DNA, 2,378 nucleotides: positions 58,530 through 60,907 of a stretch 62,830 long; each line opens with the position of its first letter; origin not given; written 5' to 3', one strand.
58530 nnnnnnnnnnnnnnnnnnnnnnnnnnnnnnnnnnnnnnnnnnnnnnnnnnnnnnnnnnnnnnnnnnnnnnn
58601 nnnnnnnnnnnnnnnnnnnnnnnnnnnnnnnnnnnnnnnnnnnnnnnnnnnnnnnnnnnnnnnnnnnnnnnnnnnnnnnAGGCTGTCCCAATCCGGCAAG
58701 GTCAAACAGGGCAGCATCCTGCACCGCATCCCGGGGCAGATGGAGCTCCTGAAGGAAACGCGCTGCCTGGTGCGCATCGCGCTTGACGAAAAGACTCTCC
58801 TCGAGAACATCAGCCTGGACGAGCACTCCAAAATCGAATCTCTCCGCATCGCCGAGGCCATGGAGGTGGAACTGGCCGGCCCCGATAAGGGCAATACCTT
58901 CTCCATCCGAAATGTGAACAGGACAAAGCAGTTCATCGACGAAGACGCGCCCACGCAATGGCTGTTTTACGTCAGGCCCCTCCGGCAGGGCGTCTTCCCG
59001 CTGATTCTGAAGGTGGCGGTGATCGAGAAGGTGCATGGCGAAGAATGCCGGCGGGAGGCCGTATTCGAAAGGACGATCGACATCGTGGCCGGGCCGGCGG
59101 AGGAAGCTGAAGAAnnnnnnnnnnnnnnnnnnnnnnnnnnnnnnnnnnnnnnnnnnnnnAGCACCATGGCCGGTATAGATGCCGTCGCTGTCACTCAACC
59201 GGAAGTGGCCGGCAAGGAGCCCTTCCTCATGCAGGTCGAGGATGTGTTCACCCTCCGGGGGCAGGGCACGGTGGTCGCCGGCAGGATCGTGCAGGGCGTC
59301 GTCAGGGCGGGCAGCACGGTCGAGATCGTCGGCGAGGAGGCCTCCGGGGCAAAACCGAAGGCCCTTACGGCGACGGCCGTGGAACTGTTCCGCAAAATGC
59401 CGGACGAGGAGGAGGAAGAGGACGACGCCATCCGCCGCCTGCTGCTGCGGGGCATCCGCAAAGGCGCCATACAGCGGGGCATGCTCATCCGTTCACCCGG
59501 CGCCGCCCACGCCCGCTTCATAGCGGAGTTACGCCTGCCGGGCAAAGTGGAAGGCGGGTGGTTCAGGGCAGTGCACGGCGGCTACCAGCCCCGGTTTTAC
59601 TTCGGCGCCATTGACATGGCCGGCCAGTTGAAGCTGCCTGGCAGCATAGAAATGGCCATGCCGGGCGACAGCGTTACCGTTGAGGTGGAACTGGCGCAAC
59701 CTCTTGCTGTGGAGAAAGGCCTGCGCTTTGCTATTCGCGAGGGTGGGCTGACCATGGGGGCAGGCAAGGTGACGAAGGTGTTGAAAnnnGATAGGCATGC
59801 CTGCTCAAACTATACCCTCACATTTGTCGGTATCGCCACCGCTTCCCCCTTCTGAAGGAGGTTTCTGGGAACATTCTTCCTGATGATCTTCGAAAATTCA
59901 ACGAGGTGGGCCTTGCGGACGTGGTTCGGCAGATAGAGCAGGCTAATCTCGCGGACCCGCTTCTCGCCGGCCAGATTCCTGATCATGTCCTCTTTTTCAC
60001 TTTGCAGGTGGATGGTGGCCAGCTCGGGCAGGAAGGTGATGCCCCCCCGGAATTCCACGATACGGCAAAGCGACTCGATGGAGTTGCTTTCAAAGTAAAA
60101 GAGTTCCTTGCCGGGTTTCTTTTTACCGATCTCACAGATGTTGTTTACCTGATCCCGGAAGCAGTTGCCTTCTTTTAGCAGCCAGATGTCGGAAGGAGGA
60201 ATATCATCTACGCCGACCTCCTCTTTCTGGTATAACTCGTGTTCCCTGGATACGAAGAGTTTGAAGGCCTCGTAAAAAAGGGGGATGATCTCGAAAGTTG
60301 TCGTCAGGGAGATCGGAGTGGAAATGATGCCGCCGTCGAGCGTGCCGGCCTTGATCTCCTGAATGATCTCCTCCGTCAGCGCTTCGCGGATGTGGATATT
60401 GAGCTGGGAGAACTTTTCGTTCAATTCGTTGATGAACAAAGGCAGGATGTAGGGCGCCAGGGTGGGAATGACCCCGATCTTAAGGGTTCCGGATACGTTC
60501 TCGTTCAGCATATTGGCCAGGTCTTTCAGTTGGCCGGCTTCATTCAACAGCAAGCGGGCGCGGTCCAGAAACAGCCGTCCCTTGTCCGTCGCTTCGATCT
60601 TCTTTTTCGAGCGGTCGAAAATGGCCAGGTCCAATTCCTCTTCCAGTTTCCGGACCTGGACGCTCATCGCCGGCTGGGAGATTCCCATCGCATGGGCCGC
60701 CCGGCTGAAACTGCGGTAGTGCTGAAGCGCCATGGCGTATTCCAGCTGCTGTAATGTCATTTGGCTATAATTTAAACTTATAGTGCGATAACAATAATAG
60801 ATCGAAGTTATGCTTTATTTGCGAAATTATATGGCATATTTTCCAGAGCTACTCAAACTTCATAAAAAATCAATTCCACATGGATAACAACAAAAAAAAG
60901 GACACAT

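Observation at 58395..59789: GTPase-less EF-Tu (domains II+III only) fused to a helical adaptor-like head and a beta-rich middle domain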

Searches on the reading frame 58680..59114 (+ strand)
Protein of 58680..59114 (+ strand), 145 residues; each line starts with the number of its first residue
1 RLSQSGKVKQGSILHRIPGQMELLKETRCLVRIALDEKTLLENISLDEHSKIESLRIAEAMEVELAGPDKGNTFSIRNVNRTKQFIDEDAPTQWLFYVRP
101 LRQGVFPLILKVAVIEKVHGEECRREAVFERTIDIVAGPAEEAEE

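Call 65: predict_structure(alignment_id=A4)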
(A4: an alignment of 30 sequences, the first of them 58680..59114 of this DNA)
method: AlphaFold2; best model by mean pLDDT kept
length: 145 residues; sequences in the alignment: 30
mean_pLDDT: 91.9   pTM: 0.84
mean pLDDT of the five models: 91.9, 90.6, 89.7, 89.1, 88.0
residues with pLDDT >= 90: 119; 70-90: 14; 50-70: 9; < 50: 3
segments of 3 or more residues with pLDDT < 50: none
pLDDT, mean of each block of 10 residues (from residue 1): 68 98 98 97 95 96 94 94 96 98 97 92 95 88 55
secondary structure, 60 per line:
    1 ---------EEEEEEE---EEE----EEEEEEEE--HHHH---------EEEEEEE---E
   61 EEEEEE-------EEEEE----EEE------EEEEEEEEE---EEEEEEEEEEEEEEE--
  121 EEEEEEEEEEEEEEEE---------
elements in order: E10-16 E20-22 E27-34 H37-40 E50-56 E60-66 E74-78 E83-85 E92-100 E104-118 E121-136

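Call 68: fold_search(model_id=the predicted structure, library=pdb)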
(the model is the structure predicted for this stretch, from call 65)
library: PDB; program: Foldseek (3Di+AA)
matches with E <= 10: 1066; with E <= 0.001: 1
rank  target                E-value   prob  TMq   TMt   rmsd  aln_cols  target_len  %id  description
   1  8p4l_A                7.6e-04  1.00  0.49  0.16   5.3       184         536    8  Beta-N-acetylgalactosaminidase from Niabella aurantiaca (released 2024-01-17)
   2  8b5l_v                1.0e-03  1.00  0.48  0.45   4.6       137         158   12  Cryo-EM structure of ribosome-Sec61-TRAP (TRanslocon Associated Protein) translocon complex (released 2023-03-01)
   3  2qki_E                2.0e-03  1.00  0.43  0.35   5.5       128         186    9  Human C3c in complex with the inhibitor compstatin (released 2007-08-14)
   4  2a74_B                2.6e-03  1.00  0.47  0.39   5.1       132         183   12  Human Complement Component C3c (released 2005-09-27)
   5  4ph8_A                3.0e-03  1.00  0.41  0.40   9.9       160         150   12  Crystal structure of AggA, the major subunit of aggregative adherence fimbriae type I (AAF/I) from the Escherichia col (released 2014-10-01)
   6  8b6l_F                3.3e-03  1.00  0.46  0.45   5.7       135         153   12  Subtomogram average of the human Sec61-TRAP-OSTA-translocon (released 2022-12-07)
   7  6fvi                  3.5e-03  1.00  0.46  0.46   6.5       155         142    6  ASH / PapD-like domain of human CEP192 (PapD-like domain 7) (released 2019-03-20)
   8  3frp_G                3.9e-03  1.00  0.46  0.33   5.5       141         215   10  Crystal Structure of Cobra Venom Factor, a Co-factor for C3- and C5 convertase CVFBb (released 2009-04-28)
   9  1m1s                  3.9e-03  1.00  0.35  0.43   5.8       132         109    8  Structure of WR4, a C.elegans MSP family member (released 2003-07-29)
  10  9leg_B                4.3e-03  1.00  0.45  0.20   8.4       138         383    8  AMO complex (released 2026-02-04)
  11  8uin_B                4.7e-03  1.00  0.49  0.09   4.9       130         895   12  Structure of the C3bBb-albicin complex (released 2024-05-08)
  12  2a74_E                4.7e-03  1.00  0.42  0.35   5.7       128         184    9  Human Complement Component C3c (released 2005-09-27)
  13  5fqe_B                4.7e-03  1.00  0.47  0.14   5.2       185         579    7  The details of glycolipid glycan hydrolysis by the structural analysis of a family 123 glycoside hydrolase from Clostr (released 2016-03-30)
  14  8btk_TB               4.7e-03  1.00  0.43  0.40   5.5       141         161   13  Structure of the TRAP complex with the Sec translocon and a translating ribosome (released 2023-05-24)
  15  4uid_A                5.0e-03  1.00  0.48  0.36   6.4       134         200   11  Crystal structure of the S-layer protein SbsC domains 4 and 5 (released 2016-04-13)
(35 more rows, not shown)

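Call 92: find_related_loci(query=A4, collection=viral_contigs, flank=5000)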
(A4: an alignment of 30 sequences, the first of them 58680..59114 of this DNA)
Query A4 (145 aa) in viral_contigs; peptide patterns used: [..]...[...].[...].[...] (x = any residue, [..] = any of these).
22 stretches matched a pattern; 4 encode a relative of the query (tblastn E <= 1e-3); 4 distinct loci.
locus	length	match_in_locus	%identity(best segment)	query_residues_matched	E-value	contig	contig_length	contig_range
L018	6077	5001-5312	29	11-116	1e-13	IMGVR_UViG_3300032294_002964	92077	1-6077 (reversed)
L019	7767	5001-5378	27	11-142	1e-12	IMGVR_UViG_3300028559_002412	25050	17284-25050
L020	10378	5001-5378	27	11-142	1e-12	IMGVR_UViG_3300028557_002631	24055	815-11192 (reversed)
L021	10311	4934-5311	29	3-135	3e-10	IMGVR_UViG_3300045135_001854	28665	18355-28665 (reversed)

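Call 93: search_solved_structures(query=A4, max_evalue=1)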
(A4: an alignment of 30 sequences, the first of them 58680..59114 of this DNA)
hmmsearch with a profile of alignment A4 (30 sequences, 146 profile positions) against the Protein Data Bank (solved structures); distinct sequences matched with E-value up to 1: 2.
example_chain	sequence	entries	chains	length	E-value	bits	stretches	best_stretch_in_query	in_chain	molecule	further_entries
1ef5_A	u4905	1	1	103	0.25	14.1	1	18-90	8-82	RGL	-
7scw_B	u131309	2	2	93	0.5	13.1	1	24-90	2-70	Ral guanine nucleotide dissociation stimulator-like 1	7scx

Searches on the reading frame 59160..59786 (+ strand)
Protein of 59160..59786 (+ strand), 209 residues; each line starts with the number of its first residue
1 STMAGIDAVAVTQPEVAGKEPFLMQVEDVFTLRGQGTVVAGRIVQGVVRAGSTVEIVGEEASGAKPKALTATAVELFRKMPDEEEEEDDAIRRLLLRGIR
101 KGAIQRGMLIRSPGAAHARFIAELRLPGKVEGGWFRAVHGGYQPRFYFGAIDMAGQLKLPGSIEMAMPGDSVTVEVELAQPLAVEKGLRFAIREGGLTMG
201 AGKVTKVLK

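Call 101: find_related_loci(query=A8, collection=metagenome_contigs, flank=8000)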
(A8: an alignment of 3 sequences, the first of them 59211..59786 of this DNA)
Query A8 (192 aa) in metagenome_contigs; peptide patterns used: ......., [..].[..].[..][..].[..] (x = any residue, [..] = any of these).
600 stretches matched a pattern, but none encodes a relative of the query by tblastn (E <= 1e-3).

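Call 102: find_related_loci(query=A8, collection=viral_contigs, flank=5000)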
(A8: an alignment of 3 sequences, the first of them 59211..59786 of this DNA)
Query A8 (192 aa) in viral_contigs; peptide patterns used: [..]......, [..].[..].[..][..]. (x = any residue, [..] = any of these).
600 stretches matched a pattern, but none encodes a relative of the query by tblastn (E <= 1e-3).

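Call 103: search_dna_similar(query=window:59160-59786:+, collection=phages, mode=protein, max_evalue=0.001, max_rows=15)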
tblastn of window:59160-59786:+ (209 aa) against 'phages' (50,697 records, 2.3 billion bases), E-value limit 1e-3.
Records with a match: 18; places in all: 18; records where one place covers at least 80% of the query: 14.
Best place of each record, by identity: 60-80% 1; <60% 17.
By first word of the organism name: Salmonella 5; Acinetobacter 5; Bacteriophage 2; Staphylococcus 2; Enterococcus 1; Escherichia 1; Listeria 1; Moraxella 1.
By host as written in the record: - 7; Homo sapiens 4; Staphylococcus aureus 2; Enterococcus faecalis 1; Salmonella enterica subsp. enterica serovar Kentucky 1; Escherichia coli O157:H7 ATCC 43895 1; Listeria monocytogenes 1; Moraxella catarrhalis 1.
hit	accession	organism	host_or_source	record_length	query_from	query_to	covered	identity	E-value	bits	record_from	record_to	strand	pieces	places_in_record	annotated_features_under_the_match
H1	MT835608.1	Bacteriophage sp.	human fecal samples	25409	6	207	97%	44.9%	8e-40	149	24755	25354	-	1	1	record has no annotation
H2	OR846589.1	Enterococcus phage Efs 1-1-1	Enterococcus faecalis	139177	3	209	99%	43.1%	5e-40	150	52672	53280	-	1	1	record has no annotation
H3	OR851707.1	Salmonella phage S.Kent 1-2-1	Salmonella enterica subsp. enterica ...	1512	3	208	99%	43.3%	2e-42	154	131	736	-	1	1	record has no annotation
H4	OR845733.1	Escherichia phage ECO95 1-6-1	Escherichia coli O157:H7 ATCC 43895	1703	3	208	99%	43.3%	4e-42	154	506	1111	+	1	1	record has no annotation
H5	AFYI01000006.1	Salmonella enterica subsp. enterica serovar Infantis str. ...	Homo sapiens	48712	3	208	99%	43.3%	2e-41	154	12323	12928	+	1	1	translation elongation factor Tu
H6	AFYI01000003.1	Salmonella enterica subsp. enterica serovar Infantis str. ...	Homo sapiens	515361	3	208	99%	43.3%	3e-41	154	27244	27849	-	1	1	translation elongation factor Tu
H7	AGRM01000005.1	Salmonella enterica subsp. houtenae str. ATCC BAA-1581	Homo sapiens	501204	3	208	99%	43.3%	3e-41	154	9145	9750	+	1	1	translation elongation factor Tu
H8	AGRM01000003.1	Salmonella enterica subsp. houtenae str. ATCC BAA-1581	Homo sapiens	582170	3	208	99%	43.3%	3e-41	154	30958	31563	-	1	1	translation elongation factor Tu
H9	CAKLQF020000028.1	Acinetobacter phage MD-2021a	not known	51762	4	207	98%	43.7%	2e-38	145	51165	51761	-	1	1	tufA_2: Elongation factor Tu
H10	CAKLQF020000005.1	Acinetobacter phage MD-2021a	not known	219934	4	207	98%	43.7%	2e-38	145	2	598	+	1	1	tufA_1: Elongation factor Tu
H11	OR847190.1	Listeria phage LM 4-11-1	Listeria monocytogenes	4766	11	207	94%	44.8%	2e-39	149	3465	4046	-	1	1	record has no annotation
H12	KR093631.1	Moraxella phage Mcat7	Moraxella catarrhalis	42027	11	207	94%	44.0%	3e-39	148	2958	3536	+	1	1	none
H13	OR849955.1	Staphylococcus phage SA 1298 Kay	Staphylococcus aureus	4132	3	209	99%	41.1%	1e-38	146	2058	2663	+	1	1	record has no annotation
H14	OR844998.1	Staphylococcus phage SA 1306 Kay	Staphylococcus aureus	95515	3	209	99%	41.1%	2e-38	146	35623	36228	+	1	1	record has no annotation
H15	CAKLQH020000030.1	Acinetobacter phage MD-2021a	not known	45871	98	207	53%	46.4%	3e-23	102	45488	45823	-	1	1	tufA_2: Elongation factor Tu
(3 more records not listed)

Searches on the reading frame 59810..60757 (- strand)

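Call 22: search_protein_families(library=pfam, proteins=[window:59810-60757:-], max_evalue=0.001)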
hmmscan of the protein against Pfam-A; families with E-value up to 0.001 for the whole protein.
window:59810-60757:- (315 aa): 2 families
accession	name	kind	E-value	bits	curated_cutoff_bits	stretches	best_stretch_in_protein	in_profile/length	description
PF03466.25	LysR_substrate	-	4.9e-29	101.7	28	1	87-294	3-206/209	LysR substrate binding domain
PF00126.33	HTH_1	-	2.9e-17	62.8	26.6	1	2-61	1-60/60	Bacterial regulatory helix-turn-helix protein, lysR family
